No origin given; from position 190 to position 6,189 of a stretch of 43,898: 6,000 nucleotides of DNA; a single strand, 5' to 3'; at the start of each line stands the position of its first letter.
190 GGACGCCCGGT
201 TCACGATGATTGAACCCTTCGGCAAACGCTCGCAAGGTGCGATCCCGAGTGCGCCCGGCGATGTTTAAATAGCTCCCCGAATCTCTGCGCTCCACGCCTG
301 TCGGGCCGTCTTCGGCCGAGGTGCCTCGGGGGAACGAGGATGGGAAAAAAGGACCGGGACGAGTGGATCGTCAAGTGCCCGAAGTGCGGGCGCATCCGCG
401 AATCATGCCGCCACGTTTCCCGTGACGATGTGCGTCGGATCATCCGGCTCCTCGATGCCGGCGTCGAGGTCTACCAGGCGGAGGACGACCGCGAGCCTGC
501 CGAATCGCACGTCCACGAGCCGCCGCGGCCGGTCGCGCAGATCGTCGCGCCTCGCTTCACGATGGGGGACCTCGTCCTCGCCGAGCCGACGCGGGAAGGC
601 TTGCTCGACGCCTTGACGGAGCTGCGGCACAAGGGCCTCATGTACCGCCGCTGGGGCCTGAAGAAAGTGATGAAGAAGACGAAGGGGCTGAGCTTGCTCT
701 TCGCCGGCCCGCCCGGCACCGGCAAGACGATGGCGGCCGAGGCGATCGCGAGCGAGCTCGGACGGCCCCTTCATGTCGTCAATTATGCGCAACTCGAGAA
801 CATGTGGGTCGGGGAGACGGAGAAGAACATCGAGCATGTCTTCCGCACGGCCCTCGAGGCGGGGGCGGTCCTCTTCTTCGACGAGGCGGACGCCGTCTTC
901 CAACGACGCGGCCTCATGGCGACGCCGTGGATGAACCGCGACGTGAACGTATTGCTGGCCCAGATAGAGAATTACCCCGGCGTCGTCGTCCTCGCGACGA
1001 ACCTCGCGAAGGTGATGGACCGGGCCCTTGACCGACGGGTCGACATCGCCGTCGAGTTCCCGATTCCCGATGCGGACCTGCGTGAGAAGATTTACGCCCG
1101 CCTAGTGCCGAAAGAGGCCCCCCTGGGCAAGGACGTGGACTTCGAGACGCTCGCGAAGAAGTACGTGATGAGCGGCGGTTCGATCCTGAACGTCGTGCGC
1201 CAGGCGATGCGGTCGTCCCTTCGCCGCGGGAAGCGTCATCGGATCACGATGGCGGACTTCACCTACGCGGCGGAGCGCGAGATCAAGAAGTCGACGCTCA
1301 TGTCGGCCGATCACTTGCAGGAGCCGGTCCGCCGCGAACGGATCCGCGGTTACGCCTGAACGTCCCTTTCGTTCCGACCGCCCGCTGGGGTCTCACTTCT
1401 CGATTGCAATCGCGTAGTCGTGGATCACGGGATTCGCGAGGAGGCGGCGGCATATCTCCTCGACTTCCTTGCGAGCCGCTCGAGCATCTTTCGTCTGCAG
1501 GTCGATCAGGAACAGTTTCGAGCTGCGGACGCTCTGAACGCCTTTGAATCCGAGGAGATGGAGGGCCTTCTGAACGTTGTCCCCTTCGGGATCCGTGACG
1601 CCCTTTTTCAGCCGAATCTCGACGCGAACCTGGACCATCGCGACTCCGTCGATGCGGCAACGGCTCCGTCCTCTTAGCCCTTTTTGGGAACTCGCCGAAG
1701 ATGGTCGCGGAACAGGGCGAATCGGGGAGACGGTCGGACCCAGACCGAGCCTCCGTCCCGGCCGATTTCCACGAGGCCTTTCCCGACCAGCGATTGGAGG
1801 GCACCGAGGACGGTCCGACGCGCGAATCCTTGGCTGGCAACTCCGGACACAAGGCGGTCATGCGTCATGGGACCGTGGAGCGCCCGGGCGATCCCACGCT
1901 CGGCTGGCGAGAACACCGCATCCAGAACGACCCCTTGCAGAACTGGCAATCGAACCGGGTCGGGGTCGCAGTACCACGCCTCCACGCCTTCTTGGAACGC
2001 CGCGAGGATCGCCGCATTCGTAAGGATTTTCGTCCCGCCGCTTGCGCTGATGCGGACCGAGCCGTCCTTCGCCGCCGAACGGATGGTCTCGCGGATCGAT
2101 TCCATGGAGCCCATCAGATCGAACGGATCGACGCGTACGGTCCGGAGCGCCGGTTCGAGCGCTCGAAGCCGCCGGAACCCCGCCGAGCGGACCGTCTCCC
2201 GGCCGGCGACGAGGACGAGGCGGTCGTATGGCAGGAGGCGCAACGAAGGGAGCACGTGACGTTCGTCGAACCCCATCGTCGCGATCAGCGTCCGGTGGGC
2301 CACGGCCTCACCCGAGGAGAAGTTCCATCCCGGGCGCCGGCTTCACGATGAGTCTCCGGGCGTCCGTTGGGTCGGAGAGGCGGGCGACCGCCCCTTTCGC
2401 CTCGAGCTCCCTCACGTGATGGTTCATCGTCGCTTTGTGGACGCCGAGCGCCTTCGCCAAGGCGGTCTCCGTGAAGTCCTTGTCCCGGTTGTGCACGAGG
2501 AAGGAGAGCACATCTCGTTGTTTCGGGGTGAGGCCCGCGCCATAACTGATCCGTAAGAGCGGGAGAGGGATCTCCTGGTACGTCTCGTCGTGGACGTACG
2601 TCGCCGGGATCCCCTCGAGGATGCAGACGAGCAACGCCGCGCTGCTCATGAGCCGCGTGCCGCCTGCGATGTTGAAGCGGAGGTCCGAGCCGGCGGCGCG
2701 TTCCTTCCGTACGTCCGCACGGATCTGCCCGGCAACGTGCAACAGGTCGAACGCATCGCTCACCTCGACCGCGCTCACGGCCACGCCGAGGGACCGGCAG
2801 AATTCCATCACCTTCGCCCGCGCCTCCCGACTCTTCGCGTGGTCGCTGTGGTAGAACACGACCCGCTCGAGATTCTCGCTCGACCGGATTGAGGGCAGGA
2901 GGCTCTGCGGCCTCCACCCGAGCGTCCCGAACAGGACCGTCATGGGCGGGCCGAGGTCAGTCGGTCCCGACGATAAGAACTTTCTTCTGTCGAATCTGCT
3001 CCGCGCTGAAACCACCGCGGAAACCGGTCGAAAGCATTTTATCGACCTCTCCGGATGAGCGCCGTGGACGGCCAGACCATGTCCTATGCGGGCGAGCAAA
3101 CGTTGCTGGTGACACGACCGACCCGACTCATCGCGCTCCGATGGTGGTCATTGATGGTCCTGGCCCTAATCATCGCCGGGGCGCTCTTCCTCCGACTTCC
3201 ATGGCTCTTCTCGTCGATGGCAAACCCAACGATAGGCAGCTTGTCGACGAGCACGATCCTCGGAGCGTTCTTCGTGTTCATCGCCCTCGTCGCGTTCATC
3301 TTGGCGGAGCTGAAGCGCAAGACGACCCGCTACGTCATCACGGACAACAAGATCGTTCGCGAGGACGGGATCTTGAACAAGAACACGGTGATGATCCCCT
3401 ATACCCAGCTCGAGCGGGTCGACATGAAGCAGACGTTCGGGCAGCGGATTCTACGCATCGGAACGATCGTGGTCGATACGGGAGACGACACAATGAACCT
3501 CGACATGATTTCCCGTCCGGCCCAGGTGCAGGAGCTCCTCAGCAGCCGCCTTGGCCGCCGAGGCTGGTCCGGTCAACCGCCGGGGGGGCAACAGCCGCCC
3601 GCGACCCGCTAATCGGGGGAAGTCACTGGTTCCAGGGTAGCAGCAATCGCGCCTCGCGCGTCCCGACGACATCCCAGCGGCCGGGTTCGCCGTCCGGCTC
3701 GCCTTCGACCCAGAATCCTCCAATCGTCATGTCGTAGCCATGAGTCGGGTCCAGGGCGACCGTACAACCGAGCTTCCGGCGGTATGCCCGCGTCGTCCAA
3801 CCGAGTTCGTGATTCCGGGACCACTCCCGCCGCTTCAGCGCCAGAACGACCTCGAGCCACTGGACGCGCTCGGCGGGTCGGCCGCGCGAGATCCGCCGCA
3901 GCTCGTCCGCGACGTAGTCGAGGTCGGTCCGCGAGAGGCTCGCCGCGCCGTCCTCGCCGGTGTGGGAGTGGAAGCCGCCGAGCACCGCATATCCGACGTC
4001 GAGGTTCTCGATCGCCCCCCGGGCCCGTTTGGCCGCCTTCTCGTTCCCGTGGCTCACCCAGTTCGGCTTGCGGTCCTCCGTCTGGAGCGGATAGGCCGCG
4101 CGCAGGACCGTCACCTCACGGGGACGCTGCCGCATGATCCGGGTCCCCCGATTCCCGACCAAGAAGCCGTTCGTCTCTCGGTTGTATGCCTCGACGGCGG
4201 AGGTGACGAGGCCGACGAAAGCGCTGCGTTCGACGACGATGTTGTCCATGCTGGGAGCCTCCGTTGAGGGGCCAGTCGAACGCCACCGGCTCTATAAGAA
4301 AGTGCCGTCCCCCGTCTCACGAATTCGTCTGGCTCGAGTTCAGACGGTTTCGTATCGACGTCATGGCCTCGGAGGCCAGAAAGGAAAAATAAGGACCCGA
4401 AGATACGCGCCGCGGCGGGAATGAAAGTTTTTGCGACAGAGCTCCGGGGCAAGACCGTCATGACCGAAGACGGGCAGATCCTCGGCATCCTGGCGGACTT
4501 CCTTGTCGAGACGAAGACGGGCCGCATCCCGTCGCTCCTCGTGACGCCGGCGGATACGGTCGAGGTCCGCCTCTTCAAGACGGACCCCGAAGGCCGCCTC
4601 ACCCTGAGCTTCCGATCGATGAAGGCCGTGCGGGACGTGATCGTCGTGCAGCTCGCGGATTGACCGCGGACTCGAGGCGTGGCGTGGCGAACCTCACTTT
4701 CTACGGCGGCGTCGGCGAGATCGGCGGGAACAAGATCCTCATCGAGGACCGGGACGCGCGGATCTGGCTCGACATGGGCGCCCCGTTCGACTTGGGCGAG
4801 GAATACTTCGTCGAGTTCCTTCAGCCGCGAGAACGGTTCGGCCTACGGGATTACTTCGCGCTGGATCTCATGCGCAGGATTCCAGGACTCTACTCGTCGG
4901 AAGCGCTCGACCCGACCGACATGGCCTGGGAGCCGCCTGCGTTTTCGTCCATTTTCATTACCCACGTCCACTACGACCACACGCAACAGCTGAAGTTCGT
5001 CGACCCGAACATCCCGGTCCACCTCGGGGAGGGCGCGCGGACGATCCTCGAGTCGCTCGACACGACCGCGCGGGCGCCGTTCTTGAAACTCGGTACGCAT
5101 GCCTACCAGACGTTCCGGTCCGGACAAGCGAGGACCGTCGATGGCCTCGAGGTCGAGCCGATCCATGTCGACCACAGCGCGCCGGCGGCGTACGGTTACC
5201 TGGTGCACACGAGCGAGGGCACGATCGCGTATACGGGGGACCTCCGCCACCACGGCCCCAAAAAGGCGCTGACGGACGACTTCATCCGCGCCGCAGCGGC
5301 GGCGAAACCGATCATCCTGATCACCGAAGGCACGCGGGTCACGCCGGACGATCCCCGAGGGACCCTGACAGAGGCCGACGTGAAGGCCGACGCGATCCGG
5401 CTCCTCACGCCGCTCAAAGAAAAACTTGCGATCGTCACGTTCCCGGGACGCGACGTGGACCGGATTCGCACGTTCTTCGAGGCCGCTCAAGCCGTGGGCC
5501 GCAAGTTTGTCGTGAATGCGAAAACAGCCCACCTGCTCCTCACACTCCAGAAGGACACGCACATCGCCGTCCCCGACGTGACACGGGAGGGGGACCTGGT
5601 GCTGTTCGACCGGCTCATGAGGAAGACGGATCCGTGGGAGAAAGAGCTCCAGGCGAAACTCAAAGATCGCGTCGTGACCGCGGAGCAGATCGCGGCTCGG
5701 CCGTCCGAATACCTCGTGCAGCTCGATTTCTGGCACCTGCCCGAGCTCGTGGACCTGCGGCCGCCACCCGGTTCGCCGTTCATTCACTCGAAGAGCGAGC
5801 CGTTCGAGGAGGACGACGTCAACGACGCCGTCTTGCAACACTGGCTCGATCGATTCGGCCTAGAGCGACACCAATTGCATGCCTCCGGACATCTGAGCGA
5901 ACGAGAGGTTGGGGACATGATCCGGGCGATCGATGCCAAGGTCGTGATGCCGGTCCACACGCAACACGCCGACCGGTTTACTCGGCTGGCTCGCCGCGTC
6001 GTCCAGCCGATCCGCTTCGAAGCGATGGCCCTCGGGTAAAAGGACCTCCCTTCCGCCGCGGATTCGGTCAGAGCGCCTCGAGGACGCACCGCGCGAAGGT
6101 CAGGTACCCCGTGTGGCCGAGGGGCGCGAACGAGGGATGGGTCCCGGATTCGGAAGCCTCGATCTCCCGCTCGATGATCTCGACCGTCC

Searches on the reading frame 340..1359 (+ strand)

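Call 73: search_protein_families(library=pfam, proteins=[window:340-1359:+], max_evalue=0.0001)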
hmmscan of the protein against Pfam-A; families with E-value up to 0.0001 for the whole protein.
window:340-1359:+ (339 aa): 3 families
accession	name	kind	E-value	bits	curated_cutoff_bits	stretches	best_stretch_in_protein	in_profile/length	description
PF00004.35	AAA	-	4e-27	95.7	21.2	1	119-241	1-130/131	ATPase family associated with various cellular activities (AAA)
PF17862.7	AAA_lid_3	-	2.3e-05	24.3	27.2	1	265-308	1-44/45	AAA+ lid domain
PF07728.20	AAA_5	-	4.6e-05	23.9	22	0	119-184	2-76/139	AAA domain (dynein-related subfamily)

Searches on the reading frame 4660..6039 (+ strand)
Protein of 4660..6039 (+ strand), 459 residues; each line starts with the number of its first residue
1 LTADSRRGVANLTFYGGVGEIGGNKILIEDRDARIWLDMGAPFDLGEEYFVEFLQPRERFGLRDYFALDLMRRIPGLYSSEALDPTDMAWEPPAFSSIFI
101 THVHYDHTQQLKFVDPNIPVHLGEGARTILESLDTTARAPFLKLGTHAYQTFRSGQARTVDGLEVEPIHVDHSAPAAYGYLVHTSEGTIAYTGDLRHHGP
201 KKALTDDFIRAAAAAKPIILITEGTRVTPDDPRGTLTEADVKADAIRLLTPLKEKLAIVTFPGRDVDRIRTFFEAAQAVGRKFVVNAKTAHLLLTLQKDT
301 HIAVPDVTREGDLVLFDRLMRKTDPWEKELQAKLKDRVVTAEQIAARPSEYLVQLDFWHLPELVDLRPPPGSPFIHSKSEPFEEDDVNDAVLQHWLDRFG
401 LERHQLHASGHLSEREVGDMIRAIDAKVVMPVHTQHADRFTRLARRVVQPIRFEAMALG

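Call 73: search_protein_families(library=pfam, proteins=[window:4660-6039:+], max_evalue=0.0001)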
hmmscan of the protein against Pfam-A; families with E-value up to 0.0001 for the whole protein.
window:4660-6039:+ (459 aa): 1 family
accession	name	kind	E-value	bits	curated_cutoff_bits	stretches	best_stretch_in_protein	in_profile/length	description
PF12706.13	Lactamase_B_2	-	1.1e-11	45.2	27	1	91-259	27-197/200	Beta-lactamase superfamily domain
